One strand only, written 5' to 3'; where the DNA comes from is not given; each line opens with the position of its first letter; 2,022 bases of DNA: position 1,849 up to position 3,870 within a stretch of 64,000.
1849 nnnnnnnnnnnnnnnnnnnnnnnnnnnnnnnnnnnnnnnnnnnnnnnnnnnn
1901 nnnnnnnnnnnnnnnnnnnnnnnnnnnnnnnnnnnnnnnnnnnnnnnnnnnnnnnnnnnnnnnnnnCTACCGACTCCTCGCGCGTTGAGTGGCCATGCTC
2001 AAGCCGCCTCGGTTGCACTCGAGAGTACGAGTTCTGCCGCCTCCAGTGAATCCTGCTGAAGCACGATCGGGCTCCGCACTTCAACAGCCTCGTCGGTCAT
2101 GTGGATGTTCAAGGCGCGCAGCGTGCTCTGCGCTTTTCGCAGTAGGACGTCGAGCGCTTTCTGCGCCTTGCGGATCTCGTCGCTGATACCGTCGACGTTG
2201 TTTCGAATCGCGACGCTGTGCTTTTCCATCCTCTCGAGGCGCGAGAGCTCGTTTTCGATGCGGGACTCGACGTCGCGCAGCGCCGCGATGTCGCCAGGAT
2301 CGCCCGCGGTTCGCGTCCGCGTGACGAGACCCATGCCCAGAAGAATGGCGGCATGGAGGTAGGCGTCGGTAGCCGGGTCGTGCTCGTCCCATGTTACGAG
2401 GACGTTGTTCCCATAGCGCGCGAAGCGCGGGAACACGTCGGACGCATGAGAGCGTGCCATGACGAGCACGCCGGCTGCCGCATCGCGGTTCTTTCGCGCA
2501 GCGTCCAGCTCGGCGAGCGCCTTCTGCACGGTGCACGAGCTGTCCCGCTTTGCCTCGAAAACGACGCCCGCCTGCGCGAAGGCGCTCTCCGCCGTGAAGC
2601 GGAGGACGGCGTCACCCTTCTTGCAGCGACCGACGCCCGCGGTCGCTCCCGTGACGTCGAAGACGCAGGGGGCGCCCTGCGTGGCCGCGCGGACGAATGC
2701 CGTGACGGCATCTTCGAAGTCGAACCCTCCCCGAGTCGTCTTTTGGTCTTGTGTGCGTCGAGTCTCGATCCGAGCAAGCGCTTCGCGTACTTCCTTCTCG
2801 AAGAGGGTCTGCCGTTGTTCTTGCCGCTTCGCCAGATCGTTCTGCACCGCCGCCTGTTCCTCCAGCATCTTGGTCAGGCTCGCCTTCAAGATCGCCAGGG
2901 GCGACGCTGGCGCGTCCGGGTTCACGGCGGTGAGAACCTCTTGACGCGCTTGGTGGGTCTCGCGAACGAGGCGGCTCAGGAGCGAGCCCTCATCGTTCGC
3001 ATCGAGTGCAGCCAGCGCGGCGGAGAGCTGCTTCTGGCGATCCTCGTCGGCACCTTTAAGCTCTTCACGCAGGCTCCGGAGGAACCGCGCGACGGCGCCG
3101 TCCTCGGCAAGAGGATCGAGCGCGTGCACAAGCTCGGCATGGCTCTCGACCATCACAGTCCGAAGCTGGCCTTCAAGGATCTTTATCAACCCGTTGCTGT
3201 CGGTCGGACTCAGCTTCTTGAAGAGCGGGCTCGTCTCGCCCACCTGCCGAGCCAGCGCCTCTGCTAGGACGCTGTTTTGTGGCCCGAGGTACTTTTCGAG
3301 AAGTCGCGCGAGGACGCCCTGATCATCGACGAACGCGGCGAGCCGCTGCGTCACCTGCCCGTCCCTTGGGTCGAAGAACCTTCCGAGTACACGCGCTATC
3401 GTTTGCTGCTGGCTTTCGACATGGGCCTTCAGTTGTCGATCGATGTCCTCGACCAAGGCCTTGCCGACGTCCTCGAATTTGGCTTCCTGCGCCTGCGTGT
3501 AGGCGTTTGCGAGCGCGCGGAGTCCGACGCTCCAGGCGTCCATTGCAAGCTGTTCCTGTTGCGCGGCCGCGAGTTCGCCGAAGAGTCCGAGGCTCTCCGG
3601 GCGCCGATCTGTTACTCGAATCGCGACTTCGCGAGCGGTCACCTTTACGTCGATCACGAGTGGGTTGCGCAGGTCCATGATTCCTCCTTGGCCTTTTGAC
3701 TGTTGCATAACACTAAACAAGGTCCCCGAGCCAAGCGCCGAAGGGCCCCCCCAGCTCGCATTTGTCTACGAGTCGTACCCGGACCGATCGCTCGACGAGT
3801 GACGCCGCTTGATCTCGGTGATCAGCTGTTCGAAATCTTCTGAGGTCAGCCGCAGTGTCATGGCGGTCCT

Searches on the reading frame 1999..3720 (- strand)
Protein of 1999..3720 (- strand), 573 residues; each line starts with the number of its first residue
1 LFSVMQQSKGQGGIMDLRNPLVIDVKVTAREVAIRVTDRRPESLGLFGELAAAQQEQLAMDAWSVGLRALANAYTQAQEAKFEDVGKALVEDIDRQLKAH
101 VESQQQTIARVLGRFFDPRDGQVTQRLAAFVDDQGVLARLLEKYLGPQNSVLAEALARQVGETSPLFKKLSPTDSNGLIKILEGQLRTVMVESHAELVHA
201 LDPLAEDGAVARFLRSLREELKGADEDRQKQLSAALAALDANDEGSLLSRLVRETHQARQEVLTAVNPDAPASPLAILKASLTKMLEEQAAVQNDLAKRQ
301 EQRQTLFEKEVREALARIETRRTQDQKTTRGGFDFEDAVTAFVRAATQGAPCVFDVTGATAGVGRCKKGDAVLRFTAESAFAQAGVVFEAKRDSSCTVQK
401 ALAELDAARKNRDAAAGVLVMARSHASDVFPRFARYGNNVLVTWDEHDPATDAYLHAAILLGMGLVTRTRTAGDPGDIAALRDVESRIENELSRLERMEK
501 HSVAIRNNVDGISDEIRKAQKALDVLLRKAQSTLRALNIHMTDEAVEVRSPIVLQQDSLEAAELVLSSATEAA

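Call 3: search_protein_families(library=pfam, proteins=[window:1999-3720:-], max_evalue=0.1)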
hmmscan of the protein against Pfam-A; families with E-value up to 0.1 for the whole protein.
window:1999-3720:- (573 aa): 1 family
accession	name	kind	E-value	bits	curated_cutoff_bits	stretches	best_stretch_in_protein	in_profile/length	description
PF09903.14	DUF2130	-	0.00046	20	26.7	1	327-422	30-125/255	Uncharacterized protein conserved in bacteria (DUF2130)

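Call 4: search_protein_families(library=padloc, proteins=[window:1999-3720:-], max_evalue=0.1)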
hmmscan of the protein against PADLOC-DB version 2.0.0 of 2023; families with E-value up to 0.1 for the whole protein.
window:1999-3720:- (573 aa): 0 families

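Call 5: find_homologous_proteins(query=window:1999-3678:-, max_evalue=0.001)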
Query window:1999-3678:- (559 aa): 645 proteins with E <= 0.001 among 8000 candidates; the best 120 are listed.
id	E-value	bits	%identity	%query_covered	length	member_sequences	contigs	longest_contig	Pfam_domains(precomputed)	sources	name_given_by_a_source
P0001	0.0e+0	1177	100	100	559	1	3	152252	-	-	-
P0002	8.5e-274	927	80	98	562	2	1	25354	-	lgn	-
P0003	1.1e-273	927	78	100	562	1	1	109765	-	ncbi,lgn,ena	-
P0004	1.7e-272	923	79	98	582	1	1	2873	-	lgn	-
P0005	2.2e-271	919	78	100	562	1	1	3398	-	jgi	jgi:hypothetical protein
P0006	2.9e-270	915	78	99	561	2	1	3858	-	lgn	-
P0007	1.4e-269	913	79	98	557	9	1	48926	-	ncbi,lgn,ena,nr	ncbi:MAG TPA: hypothetical protein VE093_43565 [Polyangiaceae bacterium]|nr:hypothetical protein [Po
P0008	1.0e-268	910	79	98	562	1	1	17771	-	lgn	-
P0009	1.4e-268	910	78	99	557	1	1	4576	-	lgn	-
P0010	1.8e-268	909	77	98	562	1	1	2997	-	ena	-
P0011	2.1e-268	909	78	98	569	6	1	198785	-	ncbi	-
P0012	2.4e-268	909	77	98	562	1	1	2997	-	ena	-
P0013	3.0e-268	909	76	100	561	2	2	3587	-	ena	-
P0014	5.9e-268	908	79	98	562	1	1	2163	-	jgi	-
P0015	7.4e-268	907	78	99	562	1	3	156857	-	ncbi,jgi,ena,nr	ncbi:MAG TPA: hypothetical protein VLB76_19015 [Thermoanaerobaculia bacterium]|jgi:hypothetical prot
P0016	4.5e-267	905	78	99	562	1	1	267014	-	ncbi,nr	ncbi:MAG: hypothetical protein IT384_15560 [Deltaproteobacteria bacterium]|nr:hypothetical protein [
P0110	8.7e-249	844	74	98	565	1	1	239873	-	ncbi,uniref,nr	ncbi:hypothetical protein [Pyxidicoccus xibeiensis]|uniref:hypothetical protein n=1 Tax=Pyxidicoccus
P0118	6.0e-247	838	71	100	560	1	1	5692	-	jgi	jgi:hypothetical protein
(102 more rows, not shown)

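Call 6: search_protein_families(library=ncbifam, proteins=[window:1999-3720:-], max_evalue=0.1)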
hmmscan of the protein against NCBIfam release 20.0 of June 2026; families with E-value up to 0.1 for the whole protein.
window:1999-3720:- (573 aa): 2 families
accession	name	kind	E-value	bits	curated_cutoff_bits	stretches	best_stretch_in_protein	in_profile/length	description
NF041410.1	XopAW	subfamily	0.06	13.1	120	0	196-318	107-219/235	XopAW family type III secretion system calcium-binding effector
TIGR03081.1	metmalonyl_epim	equivalog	0.075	13.6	114.95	0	180-217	32-69/129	methylmalonyl-CoA epimerase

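Call 7: search_solved_structures(query=window:1999-3678:-, max_evalue=10)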
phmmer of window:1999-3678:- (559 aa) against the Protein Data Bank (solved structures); distinct sequences matched with E-value up to 10: 5.
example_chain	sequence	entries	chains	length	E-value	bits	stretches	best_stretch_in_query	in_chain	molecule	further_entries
2dnc_A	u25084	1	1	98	0.24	13.5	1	183-240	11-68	Pyruvate dehydrogenase protein X component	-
8bd7_W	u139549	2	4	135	0.32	13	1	471-527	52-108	Intraflagellar transport particle protein IFT20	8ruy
5gm6_X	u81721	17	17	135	1.3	11.1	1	240-311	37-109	Pre-mRNA-splicing factor CWC21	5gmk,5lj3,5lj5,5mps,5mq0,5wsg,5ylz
3jw4_A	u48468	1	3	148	1.3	11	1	49-179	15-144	Transcriptional regulator, MarR/EmrR family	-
1zy8_K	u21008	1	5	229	1.6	10.8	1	183-240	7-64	Pyruvate dehydrogenase protein X component, mitochondrial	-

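Call 9: find_encoding_contigs(protein=P0016, flank=8000, max_places=3)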
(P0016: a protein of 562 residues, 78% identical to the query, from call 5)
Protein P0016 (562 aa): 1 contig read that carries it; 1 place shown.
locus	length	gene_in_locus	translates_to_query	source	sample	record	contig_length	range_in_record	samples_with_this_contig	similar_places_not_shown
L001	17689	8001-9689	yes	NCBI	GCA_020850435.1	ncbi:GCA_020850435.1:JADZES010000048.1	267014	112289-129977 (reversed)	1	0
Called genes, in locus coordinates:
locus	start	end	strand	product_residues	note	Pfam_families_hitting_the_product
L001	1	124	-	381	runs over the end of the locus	-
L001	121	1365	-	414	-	PF01420:Methylase_S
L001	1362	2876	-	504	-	PF12161:HsdM_N, PF02384:N6_Mtase, PF01170:UPF0020, PF07669:Eco57I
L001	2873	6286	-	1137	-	PF13643:DUF4145 (weak), PF04313:HSDR_N, PF04851:ResIII, PF00270:DEAD (weak), PF18766:SWI2_SNF2, PF00271:Helicase_C (weak), PF08463:EcoEI_R_C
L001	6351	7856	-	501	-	PF00158:Sigma54_activat, PF14532:Sigma54_activ_2, PF07728:AAA_5 (weak), PF25601:AAA_lid_14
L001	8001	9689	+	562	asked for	-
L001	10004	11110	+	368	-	PF13173:AAA_14, PF13635:DUF4143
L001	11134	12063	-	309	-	-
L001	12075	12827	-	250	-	PF00590:TP_methylase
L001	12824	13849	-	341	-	PF22451:NirdL-like_HTH, PF17805:AsnC_trans_reg2, PF22451:NirdL-like_HTH (weak), PF17805:AsnC_trans_reg2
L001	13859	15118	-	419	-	PF02239:Cytochrom_D1, PF25174:Beta-prop_THOC3 (faint), PF10282:Lactonase (faint)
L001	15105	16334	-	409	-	PF04055:Radical_SAM, PF13353:Fer4_12 (weak)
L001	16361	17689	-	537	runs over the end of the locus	PF00034:Cytochrom_C (faint), PF13442:Cytochrome_CBB3, PF02239:Cytochrom_D1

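Call 10: find_encoding_contigs(protein=P0015, flank=8000, max_places=3)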
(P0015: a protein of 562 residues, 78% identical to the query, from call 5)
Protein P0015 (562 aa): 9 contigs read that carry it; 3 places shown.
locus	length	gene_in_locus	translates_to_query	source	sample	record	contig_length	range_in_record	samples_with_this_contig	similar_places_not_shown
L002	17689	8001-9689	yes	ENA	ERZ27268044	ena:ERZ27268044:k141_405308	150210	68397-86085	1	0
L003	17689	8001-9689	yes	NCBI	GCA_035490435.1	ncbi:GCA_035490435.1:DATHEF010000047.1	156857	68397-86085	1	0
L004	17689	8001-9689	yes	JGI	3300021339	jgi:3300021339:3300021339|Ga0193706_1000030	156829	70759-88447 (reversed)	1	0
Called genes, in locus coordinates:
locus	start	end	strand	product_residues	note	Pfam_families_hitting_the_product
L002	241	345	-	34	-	-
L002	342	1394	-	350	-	PF17761:DUF1016_N, PF06250:YhcG_C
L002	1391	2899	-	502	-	PF12161:HsdM_N, PF02384:N6_Mtase, PF01170:UPF0020, PF07669:Eco57I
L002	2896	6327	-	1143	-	PF04313:HSDR_N, PF00270:DEAD (weak), PF04851:ResIII, PF18766:SWI2_SNF2, PF00271:Helicase_C, PF08463:EcoEI_R_C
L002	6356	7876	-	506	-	PF00158:Sigma54_activat, PF14532:Sigma54_activ_2, PF07728:AAA_5 (faint), PF25601:AAA_lid_14, PF02954:HTH_8 (faint)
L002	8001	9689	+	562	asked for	-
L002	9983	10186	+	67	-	-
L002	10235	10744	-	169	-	-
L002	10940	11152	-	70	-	-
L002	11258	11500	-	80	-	-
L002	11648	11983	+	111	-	-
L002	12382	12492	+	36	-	-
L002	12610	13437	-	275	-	-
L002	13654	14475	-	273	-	-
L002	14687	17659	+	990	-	PF13620:CarboxypepD_reg, PF13715:CarbopepD_reg_2 (weak), PF17210:SdrD_B (weak), PF07715:Plug (weak), PF00593:TonB_dep_Rec_b-barrel (weak)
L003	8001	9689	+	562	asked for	-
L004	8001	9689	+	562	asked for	-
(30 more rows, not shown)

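Call 11: find_encoding_contigs(protein=P0110, flank=8000, max_places=3)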
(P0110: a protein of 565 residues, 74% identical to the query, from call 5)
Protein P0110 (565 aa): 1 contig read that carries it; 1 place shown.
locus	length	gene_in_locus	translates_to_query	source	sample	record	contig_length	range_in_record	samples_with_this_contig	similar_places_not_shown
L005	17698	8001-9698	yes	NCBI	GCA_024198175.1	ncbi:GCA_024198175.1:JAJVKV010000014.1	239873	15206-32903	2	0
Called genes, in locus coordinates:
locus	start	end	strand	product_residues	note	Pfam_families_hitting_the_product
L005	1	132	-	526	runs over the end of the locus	PF13175:AAA_15, PF13476:AAA_23 (weak), PF13304:AAA_21 (weak), PF12476:DUF3696 (faint), PF13175:AAA_15 (weak), PF13304:AAA_21 (weak)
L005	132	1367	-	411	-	PF01420:Methylase_S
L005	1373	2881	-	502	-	PF12161:HsdM_N, PF02384:N6_Mtase, PF01170:UPF0020, PF07669:Eco57I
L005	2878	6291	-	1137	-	PF13643:DUF4145 (weak), PF04313:HSDR_N, PF04851:ResIII, PF00270:DEAD (weak), PF18766:SWI2_SNF2, PF00271:Helicase_C (weak), PF08463:EcoEI_R_C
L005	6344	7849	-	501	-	PF00158:Sigma54_activat, PF14532:Sigma54_activ_2, PF07728:AAA_5 (weak), PF25601:AAA_lid_14, PF02954:HTH_8 (weak)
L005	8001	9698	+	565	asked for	-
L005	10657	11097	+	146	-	PF03193:RsgA_GTPase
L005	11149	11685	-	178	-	PF07700:HNOB, PF02830:V4R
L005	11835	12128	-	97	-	-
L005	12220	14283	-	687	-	PF08448:PAS_4, PF00989:PAS, PF08448:PAS_4, PF13188:PAS_8 (weak), PF13426:PAS_9, PF08447:PAS_3, PF00512:HisKA, PF02518:HATPase_c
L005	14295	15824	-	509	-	PF00072:Response_reg, PF08447:PAS_3, PF00512:HisKA, PF02518:HATPase_c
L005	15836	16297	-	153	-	PF00072:Response_reg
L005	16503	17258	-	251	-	PF13489:Methyltransf_23, PF08241:Methyltransf_11, PF08242:Methyltransf_12, PF13649:Methyltransf_25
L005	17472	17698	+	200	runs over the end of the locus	-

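Call 17: find_encoding_contigs(protein=P0001, flank=10000, max_places=4)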
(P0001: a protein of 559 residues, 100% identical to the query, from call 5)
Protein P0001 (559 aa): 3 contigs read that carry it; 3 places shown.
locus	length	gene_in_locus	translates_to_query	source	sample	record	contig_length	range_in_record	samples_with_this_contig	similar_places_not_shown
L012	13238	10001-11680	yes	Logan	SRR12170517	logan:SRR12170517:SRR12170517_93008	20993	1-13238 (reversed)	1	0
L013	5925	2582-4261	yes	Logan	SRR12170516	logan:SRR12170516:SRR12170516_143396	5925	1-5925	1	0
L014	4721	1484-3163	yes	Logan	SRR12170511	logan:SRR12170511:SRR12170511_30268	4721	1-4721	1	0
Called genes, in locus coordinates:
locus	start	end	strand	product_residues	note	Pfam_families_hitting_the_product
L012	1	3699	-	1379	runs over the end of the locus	PF01636:APH (faint), PF08378:NERD, PF00069:Pkinase, PF07714:PK_Tyr_Ser-Thr, PF00069:Pkinase, PF07714:PK_Tyr_Ser-Thr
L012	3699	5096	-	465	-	-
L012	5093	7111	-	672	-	PF02384:N6_Mtase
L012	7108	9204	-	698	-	PF13588:HSDR_N_2, PF02384:N6_Mtase, PF01170:UPF0020, PF07669:Eco57I (weak)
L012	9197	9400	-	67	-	PF12728:HTH_17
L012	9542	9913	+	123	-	PF12844:HTH_19, PF13413:HTH_25 (faint), PF13560:HTH_31, PF01381:HTH_3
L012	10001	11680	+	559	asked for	-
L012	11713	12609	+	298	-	PF18144:SMODS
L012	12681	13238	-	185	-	?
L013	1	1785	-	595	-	?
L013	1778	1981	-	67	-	PF12728:HTH_17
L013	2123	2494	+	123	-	PF12844:HTH_19, PF13413:HTH_25 (faint), PF13560:HTH_31, PF01381:HTH_3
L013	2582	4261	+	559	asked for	-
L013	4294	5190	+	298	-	PF18144:SMODS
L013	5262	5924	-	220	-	?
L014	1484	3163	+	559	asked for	-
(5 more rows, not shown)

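Call 24: find_related_loci(query=A1, collection=genome_contigs, flank=8000)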
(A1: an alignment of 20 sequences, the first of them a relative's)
Query A1 (559 aa) in genome_contigs; peptide patterns used: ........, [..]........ (x = any residue, [..] = any of these).
200 stretches matched a pattern; 47 encode a relative of the query (tblastn E <= 1e-3); 47 distinct loci.
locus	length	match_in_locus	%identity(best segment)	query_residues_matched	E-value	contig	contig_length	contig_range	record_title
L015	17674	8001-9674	78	3-559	0e+0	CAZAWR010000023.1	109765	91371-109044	MAG TPA_asm: uncultured Polyangiaceae bacterium isolate binchicken_co266_243 genome assembly, contig: NODE_433_length_10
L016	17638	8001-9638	78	7-552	0e+0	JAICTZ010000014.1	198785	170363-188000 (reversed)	MAG: Polyangiaceae bacterium isolate GZL_ISSM_2_bin.46 k141_102998_length_198785_cov_21.3391, whole genome shotgun seque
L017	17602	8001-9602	80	7-540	0e+0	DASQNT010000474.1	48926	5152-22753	MAG TPA_asm: Polyangiaceae bacterium isolate SMAG_U10783 k141_199455, whole genome shotgun sequence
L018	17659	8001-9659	78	7-559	0e+0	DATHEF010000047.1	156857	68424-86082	MAG TPA_asm: Thermoanaerobaculia bacterium isolate SMAG_U12414 k141_159491, whole genome shotgun sequence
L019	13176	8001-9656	76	7-558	0e+0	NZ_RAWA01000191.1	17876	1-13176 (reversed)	Corallococcus sp. CA053C NODE_191_17876_cov_33.7762, whole genome shotgun sequence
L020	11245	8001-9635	76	14-558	0e+0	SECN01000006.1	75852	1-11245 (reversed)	MAG: Myxococcaceae bacterium isolate PMG_225 scaffold_864, whole genome shotgun sequence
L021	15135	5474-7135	75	6-559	0e+0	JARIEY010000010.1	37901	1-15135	MAG: Gemmatimonadota bacterium isolate BENA-out-Oct20 Bena-sal-Oct20-C971, whole genome shotgun sequence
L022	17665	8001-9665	74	5-559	0e+0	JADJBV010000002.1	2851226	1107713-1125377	MAG: Deltaproteobacteria bacterium isolate Aved_18-Q3-R54-62_BAT3C.540 tig00000449-10-28489590, whole genome shotgun seq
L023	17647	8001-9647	76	7-555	0e+0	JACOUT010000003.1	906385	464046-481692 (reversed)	MAG: Deltaproteobacteria bacterium isolate NC_groundwater_80_Ag_B-0.1um_71_39 GD18-4_B1_scaffold_213921, whole genome sh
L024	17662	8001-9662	74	6-559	0e+0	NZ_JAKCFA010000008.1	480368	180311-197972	Myxococcus qinghaiensis strain QH3KD-4-1 gnl_ICJDIIDJ_8, whole genome shotgun sequence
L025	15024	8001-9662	74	6-559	0e+0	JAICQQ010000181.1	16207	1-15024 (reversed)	MAG: Polyangiaceae bacterium isolate TY_HY_2_bin.55 k141_4486067_length_16207_cov_16.3548, whole genome shotgun sequence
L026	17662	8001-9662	73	6-559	0e+0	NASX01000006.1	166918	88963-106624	MAG: Sorangiineae bacterium NIC37A_2 contig_16, whole genome shotgun sequence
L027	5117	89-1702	76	11-548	0e+0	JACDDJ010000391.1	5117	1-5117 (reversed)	MAG: Acidobacteria bacterium isolate MGR_bin331 SD2900_NODE_7346_length_5117_cov_0.950701, whole genome shotgun sequence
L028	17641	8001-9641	75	6-552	0e+0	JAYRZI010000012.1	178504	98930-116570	MAG: Haliangiales bacterium isolate EBPR_s472bin.6 NODE_88_length_178504_cov_7.640677, whole genome shotgun sequence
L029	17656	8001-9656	73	6-557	0e+0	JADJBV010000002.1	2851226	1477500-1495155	MAG: Deltaproteobacteria bacterium isolate Aved_18-Q3-R54-62_BAT3C.540 tig00000449-10-28489590, whole genome shotgun seq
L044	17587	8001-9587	51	9-538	4e-163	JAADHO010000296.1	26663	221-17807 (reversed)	MAG: Deltaproteobacteria bacterium isolate M_MetaBat.197 contig-127_2201, whole genome shotgun sequence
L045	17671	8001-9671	50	1-556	3e-162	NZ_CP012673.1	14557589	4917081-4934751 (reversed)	Sorangium cellulosum strain So ce26 chromosome, complete genome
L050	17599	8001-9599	47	9-538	8e-146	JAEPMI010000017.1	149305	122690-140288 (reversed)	MAG: Deltaproteobacteria bacterium isolate HCUG1432-5 NODE_17_length_149305_cov_29.699024, whole genome shotgun sequence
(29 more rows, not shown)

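Call 29: search_protein_families(library=pfam, proteins=[L044:2445-5663:-, L044:5611-7065:-, L044:7062-7727:-, L044:9712-10614:+, L044:10963-11895:+, L044:11993-12859:+, L044:12765-14078:-, L050:3249-6707:-, L050:9731-11830:+, L050:12112-13599:+], max_evalue=0.01)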
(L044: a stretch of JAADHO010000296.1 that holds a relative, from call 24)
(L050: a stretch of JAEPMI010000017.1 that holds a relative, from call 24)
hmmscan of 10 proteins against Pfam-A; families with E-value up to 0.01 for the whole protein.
L044:2445-5663:- (1072 aa): 3 families
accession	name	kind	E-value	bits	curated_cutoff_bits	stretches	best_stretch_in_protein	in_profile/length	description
PF13432.12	TPR_16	-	0.0011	19.8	32.7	1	895-954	3-56/65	Tetratricopeptide repeat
PF05362.19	Lon_C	-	0.0023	18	21.1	1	597-714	62-172/205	Lon protease (S16) C-terminal proteolytic domain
PF13424.12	TPR_12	-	0.0093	16.6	30.1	0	891-949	5-66/77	Tetratricopeptide repeat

L044:5611-7065:- (484 aa): 0 families

L044:7062-7727:- (221 aa): 1 family
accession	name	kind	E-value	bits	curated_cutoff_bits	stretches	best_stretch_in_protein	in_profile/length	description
PF04542.20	Sigma70_r2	-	4.5e-06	26.8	24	1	34-98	6-71/71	Sigma-70 region 2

L044:9712-10614:+ (300 aa): 3 families
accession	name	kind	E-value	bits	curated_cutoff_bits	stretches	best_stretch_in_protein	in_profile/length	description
PF18144.7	SMODS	-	1.7e-15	58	26.5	1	2-165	3-159/164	Second Messenger Oligonucleotide or Dinucleotide Synthetase domain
PF01909.29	NTP_transf_2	-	2.5e-05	25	21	1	32-73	6-46/93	Nucleotidyltransferase domain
PF22600.2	MTPAP-like_central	-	0.003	18.1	27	1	6-72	5-70/139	Poly(A) RNA polymerase, mitochondrial-like, central palm domain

L044:10963-11895:+ (310 aa): 0 families

L044:11993-12859:+ (288 aa): 0 families

L044:12765-14078:- (437 aa): 2 families
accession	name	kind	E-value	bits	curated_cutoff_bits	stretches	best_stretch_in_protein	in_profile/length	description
PF21810.3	DUF6880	-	8.8e-20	71.6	27.3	1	20-407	66-469/472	Family of unknown function (DUF6880)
PF13176.12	TPR_7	-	0.0072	16.8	27.9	0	195-221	2-30/36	Tetratricopeptide repeat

L050:3249-6707:- (1152 aa): 0 families

L050:9731-11830:+ (699 aa): 3 families
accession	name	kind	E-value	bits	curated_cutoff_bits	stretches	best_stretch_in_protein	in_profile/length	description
PF00498.31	FHA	-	1.9e-07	31.9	20.7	1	50-104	1-52/67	FHA domain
PF16697.10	Yop-YscD_cpl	-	3.1e-05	24.6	33.2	1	46-103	15-68/94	Inner membrane component of T3SS, cytoplasmic domain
PF00990.26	GGDEF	-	0.0014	18.8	23.8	1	139-245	3-110/161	Diguanylate cyclase, GGDEF domain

L050:12112-13599:+ (495 aa): 0 families

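Call 32: search_protein_families(library=pfam, proteins=[L001:6351-7856:-, L045:6365-7855:-], max_evalue=0.01)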
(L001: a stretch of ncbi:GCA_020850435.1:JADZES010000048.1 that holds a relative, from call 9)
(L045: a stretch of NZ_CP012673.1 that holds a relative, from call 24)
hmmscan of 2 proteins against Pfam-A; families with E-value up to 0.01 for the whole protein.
L001:6351-7856:- (501 aa): 9 families
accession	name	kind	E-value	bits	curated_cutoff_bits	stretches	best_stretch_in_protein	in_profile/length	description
PF00158.32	Sigma54_activat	-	1.2e-70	237.1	20.2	1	181-347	1-167/168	Sigma-54 interaction domain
PF14532.12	Sigma54_activ_2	-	1.6e-21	77.4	25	1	184-352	3-138/138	Sigma-54 interaction domain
PF25601.1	AAA_lid_14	-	1.1e-17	64.1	27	1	353-437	1-81/87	AAA+ ATPase lid domain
PF07728.20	AAA_5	-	4e-07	30.6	22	1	204-324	1-124/139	AAA domain (dynein-related subfamily)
PF01078.27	Mg_chelatase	-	4.5e-05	23.4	20.3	0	260-324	93-159/207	Magnesium chelatase, subunit ChlI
PF00004.35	AAA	-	0.00013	22.9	21.2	1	205-338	1-127/131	ATPase family associated with various cellular activities (AAA)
PF02954.25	HTH_8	-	0.00028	21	22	1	456-497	2-42/42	Bacterial regulatory protein, Fis family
PF13191.12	AAA_16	-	0.00065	20.7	32.6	0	188-241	9-63/167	AAA ATPase domain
PF07726.17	AAA_3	-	0.0021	18.4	27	1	205-322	2-111/131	ATPase family associated with various cellular activities (AAA)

L045:6365-7855:- (497 aa): 8 families
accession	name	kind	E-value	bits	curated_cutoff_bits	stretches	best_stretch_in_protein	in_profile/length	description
PF00158.32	Sigma54_activat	-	4.4e-68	228.7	20.2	1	180-345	2-167/168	Sigma-54 interaction domain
PF14532.12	Sigma54_activ_2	-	8.1e-19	68.7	25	1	182-350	3-138/138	Sigma-54 interaction domain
PF25601.1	AAA_lid_14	-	4.6e-16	58.9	27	1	351-425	1-72/87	AAA+ ATPase lid domain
PF00004.35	AAA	-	5.5e-07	30.5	21.2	1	203-339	1-130/131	ATPase family associated with various cellular activities (AAA)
PF07728.20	AAA_5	-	2.6e-06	27.9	22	1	203-322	2-124/139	AAA domain (dynein-related subfamily)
PF13191.12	AAA_16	-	0.00064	20.7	32.6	1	185-297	11-122/167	AAA ATPase domain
PF02954.25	HTH_8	-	0.00078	19.6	22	1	456-488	4-35/42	Bacterial regulatory protein, Fis family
PF01078.27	Mg_chelatase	-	0.0091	15.9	20.3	0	258-320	93-157/207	Magnesium chelatase, subunit ChlI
